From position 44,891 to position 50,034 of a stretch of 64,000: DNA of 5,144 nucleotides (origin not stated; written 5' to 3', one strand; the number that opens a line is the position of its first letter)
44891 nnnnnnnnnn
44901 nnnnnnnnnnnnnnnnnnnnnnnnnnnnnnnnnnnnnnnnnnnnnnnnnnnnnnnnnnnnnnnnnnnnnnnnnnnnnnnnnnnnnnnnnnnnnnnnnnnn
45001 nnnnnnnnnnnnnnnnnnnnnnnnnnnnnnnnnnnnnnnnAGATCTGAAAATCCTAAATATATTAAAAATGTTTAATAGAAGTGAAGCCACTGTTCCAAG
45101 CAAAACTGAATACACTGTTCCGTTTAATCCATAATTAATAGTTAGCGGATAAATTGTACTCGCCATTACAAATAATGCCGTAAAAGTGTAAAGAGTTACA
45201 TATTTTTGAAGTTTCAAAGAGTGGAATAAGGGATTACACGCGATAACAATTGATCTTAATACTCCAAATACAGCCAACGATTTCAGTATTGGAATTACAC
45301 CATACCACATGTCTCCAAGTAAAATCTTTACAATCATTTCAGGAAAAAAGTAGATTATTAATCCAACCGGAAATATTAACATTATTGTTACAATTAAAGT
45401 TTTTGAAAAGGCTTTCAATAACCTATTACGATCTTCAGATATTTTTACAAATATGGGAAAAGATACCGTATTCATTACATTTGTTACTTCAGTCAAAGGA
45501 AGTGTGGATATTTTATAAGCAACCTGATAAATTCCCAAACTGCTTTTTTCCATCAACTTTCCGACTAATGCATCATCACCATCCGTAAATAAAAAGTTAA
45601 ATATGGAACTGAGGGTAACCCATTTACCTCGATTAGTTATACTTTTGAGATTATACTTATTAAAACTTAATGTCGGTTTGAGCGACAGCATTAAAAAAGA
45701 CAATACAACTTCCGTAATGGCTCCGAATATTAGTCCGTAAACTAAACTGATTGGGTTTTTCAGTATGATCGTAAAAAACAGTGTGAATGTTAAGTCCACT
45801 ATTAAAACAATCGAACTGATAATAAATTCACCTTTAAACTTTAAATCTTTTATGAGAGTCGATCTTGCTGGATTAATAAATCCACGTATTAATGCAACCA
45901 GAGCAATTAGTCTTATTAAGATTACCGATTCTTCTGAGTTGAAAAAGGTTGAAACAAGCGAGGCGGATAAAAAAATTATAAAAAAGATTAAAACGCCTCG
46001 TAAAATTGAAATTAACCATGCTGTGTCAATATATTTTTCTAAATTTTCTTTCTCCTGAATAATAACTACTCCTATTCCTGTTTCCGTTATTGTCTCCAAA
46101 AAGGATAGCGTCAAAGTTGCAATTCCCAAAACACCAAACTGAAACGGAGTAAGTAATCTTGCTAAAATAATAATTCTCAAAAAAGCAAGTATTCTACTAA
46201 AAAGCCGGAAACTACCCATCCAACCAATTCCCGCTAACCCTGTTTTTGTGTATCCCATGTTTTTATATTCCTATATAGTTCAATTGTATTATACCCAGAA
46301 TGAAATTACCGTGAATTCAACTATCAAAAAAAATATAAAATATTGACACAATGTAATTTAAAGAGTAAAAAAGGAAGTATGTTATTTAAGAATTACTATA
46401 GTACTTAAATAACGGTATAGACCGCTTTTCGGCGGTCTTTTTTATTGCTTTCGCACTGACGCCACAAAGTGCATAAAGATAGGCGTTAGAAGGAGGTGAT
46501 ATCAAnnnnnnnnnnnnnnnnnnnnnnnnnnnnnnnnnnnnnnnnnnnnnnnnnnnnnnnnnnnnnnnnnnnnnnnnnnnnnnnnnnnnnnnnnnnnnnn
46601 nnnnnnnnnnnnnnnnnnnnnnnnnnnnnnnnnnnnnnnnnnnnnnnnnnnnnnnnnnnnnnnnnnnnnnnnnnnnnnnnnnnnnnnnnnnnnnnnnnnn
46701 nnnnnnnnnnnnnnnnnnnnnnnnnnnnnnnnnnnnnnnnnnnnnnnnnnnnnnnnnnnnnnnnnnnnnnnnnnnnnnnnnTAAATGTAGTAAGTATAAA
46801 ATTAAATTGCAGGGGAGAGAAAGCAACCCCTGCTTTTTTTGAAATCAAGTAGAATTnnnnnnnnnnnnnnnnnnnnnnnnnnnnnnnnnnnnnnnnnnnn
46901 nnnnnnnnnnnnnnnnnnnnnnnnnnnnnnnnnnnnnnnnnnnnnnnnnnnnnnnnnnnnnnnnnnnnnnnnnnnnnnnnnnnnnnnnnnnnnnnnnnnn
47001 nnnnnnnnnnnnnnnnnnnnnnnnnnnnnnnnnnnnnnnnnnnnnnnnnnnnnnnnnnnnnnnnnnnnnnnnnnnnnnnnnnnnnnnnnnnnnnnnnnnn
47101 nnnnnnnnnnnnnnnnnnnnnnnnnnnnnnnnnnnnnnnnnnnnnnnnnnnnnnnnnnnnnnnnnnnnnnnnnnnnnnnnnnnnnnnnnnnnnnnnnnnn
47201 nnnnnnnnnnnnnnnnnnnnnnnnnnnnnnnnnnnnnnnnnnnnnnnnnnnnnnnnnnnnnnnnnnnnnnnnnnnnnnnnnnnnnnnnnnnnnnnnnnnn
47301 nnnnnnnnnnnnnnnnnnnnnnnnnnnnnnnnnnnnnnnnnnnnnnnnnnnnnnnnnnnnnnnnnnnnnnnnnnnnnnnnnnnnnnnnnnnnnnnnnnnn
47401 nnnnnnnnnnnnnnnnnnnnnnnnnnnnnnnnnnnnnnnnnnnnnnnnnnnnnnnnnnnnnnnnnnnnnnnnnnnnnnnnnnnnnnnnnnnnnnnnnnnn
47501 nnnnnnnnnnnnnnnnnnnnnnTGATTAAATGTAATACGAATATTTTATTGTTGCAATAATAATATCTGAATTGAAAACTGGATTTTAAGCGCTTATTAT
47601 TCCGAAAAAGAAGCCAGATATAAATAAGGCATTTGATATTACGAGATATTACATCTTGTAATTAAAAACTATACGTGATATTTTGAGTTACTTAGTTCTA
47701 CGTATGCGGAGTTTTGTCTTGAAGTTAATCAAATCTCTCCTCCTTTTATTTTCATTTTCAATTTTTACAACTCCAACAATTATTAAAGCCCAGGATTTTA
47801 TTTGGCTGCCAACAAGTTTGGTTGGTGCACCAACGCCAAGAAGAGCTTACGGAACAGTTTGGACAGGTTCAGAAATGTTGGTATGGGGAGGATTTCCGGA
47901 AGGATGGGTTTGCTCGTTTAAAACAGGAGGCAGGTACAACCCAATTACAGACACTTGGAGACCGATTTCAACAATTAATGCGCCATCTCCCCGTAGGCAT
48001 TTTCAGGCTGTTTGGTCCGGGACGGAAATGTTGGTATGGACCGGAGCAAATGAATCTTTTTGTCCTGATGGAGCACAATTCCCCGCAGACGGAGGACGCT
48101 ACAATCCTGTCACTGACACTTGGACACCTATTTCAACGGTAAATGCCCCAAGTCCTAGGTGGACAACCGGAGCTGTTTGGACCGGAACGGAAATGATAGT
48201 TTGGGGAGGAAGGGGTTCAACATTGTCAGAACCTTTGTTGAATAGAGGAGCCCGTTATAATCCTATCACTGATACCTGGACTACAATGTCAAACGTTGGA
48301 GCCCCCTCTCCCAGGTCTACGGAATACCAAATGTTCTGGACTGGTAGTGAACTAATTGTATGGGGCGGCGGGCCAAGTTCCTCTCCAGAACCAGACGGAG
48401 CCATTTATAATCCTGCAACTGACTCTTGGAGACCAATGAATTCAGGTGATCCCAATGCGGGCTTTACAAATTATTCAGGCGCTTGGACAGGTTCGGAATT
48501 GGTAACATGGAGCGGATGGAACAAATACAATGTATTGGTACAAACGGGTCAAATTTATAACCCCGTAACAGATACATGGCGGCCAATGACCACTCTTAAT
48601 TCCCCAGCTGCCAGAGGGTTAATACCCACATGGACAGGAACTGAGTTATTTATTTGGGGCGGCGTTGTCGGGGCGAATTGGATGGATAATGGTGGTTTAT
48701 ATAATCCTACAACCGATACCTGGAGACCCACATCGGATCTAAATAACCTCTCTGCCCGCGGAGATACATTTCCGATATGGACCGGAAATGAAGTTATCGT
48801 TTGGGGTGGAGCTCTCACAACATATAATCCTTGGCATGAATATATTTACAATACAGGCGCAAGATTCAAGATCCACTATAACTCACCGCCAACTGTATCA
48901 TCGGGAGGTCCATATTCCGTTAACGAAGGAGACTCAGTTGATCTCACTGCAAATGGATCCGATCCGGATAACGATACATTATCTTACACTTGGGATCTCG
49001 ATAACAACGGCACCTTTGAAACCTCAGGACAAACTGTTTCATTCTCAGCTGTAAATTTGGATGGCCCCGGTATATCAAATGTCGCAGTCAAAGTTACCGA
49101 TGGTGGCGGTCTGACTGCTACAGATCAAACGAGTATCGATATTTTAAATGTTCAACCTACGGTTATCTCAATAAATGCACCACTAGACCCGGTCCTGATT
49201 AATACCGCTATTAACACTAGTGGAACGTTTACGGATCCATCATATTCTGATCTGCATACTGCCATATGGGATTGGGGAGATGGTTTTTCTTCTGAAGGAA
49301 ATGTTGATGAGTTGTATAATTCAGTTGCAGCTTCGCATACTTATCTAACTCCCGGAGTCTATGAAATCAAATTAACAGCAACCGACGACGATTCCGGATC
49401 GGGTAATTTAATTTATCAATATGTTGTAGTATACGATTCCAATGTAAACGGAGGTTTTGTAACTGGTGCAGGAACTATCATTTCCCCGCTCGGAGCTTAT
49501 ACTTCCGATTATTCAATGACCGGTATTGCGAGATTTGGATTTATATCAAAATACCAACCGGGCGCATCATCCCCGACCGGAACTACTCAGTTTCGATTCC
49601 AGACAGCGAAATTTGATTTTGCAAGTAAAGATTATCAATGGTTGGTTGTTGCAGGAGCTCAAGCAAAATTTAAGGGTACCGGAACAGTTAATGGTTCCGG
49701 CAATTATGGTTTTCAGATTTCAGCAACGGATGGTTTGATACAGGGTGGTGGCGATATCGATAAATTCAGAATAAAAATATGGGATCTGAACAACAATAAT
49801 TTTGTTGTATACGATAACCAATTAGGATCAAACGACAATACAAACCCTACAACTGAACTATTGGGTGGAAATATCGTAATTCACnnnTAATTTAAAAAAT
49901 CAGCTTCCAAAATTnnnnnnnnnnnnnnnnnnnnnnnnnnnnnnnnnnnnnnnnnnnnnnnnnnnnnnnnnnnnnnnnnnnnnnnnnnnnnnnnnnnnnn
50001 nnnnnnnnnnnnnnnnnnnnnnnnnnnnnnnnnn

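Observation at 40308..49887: Two large secreted proteins embedded in the glycan locus share a PKD domain plus a novel ~150-aa C-terminal module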

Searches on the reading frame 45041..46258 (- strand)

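Call 16: search_protein_families(library=pfam, proteins=[window:45041-46258:-], max_evalue=0.001)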
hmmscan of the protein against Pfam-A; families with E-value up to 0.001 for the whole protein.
window:45041-46258:- (406 aa): 2 families
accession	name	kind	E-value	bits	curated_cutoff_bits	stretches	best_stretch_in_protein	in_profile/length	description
PF13440.11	Polysacc_synt_3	-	9e-65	219.2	23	1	31-322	1-292/293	Polysaccharide biosynthesis protein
PF01943.22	Polysacc_synt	-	1.1e-29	104.2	28.2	1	9-273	3-273/274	Polysaccharide biosynthesis protein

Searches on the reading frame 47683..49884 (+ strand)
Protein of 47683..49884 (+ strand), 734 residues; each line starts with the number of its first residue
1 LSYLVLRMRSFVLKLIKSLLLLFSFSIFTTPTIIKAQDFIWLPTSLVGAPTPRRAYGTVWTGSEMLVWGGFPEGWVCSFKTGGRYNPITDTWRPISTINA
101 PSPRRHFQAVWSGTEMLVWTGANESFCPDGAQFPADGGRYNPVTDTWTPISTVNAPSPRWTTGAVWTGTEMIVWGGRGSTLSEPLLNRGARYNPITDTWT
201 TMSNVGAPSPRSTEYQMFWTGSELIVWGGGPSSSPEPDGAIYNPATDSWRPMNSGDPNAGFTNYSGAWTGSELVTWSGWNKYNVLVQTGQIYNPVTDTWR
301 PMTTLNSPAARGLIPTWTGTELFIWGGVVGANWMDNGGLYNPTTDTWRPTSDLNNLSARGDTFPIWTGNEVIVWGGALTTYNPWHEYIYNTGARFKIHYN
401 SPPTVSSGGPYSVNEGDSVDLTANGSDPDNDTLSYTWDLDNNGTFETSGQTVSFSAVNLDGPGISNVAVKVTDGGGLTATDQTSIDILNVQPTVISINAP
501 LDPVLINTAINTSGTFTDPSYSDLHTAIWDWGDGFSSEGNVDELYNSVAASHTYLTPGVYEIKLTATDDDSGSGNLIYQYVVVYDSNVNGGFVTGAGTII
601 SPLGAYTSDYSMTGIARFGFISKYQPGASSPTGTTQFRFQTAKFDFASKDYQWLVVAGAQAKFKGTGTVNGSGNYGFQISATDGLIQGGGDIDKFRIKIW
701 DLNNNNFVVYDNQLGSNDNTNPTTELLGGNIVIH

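Call 4: search_protein_families(library=pfam, proteins=[window:47683-49884:+], max_evalue=1)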
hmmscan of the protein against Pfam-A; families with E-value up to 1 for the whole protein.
window:47683-49884:+ (734 aa): 14 families
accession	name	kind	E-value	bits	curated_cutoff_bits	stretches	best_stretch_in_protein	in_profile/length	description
PF24681.1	Kelch_KLHDC2_KLHL20_DRC7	-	2.8e-21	76.3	50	2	49-229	47-221/221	KLHDC2/KLHL20/DRC7 Kelch-repeats domain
PF18911.6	PKD_4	-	4.4e-18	65.6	27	2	505-575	15-77/85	PKD domain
PF01344.31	Kelch_1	-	3.2e-12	46.2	20.1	3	278-306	19-46/46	Kelch motif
PF24981.1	Beta-prop_ATRN-LZTR1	-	4.8e-12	46.2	50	2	178-377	6-220/289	Attractin/LZTR1 beta-propeller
PF07646.21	Kelch_2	-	1.5e-10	40.9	21.3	2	64-96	13-45/48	Kelch motif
PF00801.26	PKD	-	1.9e-10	41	23.5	2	524-573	29-72/80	PKD domain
PF22352.2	K319L-like_PKD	-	2.1e-07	31.3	27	1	412-485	6-82/84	K319L-like, PKD domain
PF13964.12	Kelch_6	-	2.7e-06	27.6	25.3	1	173-203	16-44/50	Kelch motif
PF17963.7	Big_9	-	6.3e-06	27.4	23.6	1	400-485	1-88/89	Bacterial Ig domain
PF07495.19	Y_Y_Y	-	0.0032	17.8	26.6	1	543-574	25-54/65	Y_Y_Y domain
PF13415.12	Kelch_3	-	0.01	16.4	22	0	84-107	22-43/48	Galactose oxidase, central domain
PF17803.7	Cadherin_4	-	0.011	16.7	25.1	1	400-449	11-65/71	Bacterial cadherin-like domain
PF05345.18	He_PIG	-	0.065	14.1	24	0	402-485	1-93/96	Putative Ig domain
PF21027.3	Sde0182_C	-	0.12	13.4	27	1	419-437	2-21/83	Cellulose-binding protein Sde0182, C-terminal domain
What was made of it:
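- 47827..48813 (+): Protein B, Kelch beta-propeller (aa 49-377). PF24681 76.3 bits, plus Kelch_1 and Kelch_2 (call 4)
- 48880..49137 (+): Protein B, first PKD/Big_9-like Ig domain (aa 400-485), not part of the shared cassette. PF22352 and PF17963 (call 4)
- Checked: Protein B (734 aa): signal peptide, Kelch propeller (aa 49-377), a PKD/Big_9-like domain (aa 400-485), then PKD at aa 505-575 (call 4).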

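Call 5: search_protein_families(library=ncbifam, proteins=[window:47683-49884:+], max_evalue=1)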
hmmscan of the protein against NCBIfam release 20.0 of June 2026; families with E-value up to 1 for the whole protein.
window:47683-49884:+ (734 aa): 5 families
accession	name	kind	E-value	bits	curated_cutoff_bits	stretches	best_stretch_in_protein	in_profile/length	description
NF038112.1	myxo_dep_M36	subfamily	1.5e-08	32.3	1500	1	399-560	1285-1442/1604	myxosortase-dependent M36 family metallopeptidase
NF058578.1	CPR_pilus_PamR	equivalog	7.7e-07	28.3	300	1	529-575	185-231/297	pilus system RbmA-like protein PamR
NF038111.1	rhom_dep_M36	equivalog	4e-06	24.5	1700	1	400-491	1184-1279/1315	rhombosortase-dependent M36 family metallopeptidase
NF041523.1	post_COAP_1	domain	0.007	16.8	40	1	592-701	1-98/115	post-COAP-1 domain-containing protein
TIGR03547.1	muta_rot_YjhT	subfamily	0.3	10.2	256.35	0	104-177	54-127/346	YjhT family mutarotase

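Call 29: find_encoding_contigs(protein=window:47683-49884:+, flank=3000, max_places=3)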
Protein window:47683-49884:+ (734 aa): 3 contigs read that carry it; 1 place shown.
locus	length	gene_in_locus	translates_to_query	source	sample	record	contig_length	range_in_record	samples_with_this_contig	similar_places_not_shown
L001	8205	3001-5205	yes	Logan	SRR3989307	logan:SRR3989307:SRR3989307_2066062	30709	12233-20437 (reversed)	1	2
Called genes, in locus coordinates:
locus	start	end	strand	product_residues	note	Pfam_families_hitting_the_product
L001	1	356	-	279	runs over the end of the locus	PF03848:TehB (weak), PF02353:CMAS, PF05175:MTS (weak), PF13489:Methyltransf_23, PF08241:Methyltransf_11, PF08242:Methyltransf_12, PF13649:Methyltransf_25, PF13847:Methyltransf_31, +4 more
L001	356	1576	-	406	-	PF01943:Polysacc_synt, PF13440:Polysacc_synt_3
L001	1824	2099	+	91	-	-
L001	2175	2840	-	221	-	-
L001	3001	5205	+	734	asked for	PF24681:Kelch_KLHDC2_KLHL20_DRC7, PF13415:Beta-prop_FBX42, PF24981:Beta-prop_ATRN-LZTR1 (weak), PF24681:Kelch_KLHDC2_KLHL20_DRC7, PF17963:Big_9 (weak), PF18911:PKD_4 (weak), PF00801:PKD (weak), PF18911:PKD_4, +3 more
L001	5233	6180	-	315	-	PF00535:Glycos_transf_2, PF10111:Glyco_tranf_2_2 (weak), PF13506:Glyco_transf_21 (weak), PF13641:Glyco_tranf_2_3, PF13632:Glyco_trans_2_3 (faint)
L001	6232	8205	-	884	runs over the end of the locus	PF13231:PMT_2 (weak), PF00150:Cellulase, PF26410:GH5_mannosidase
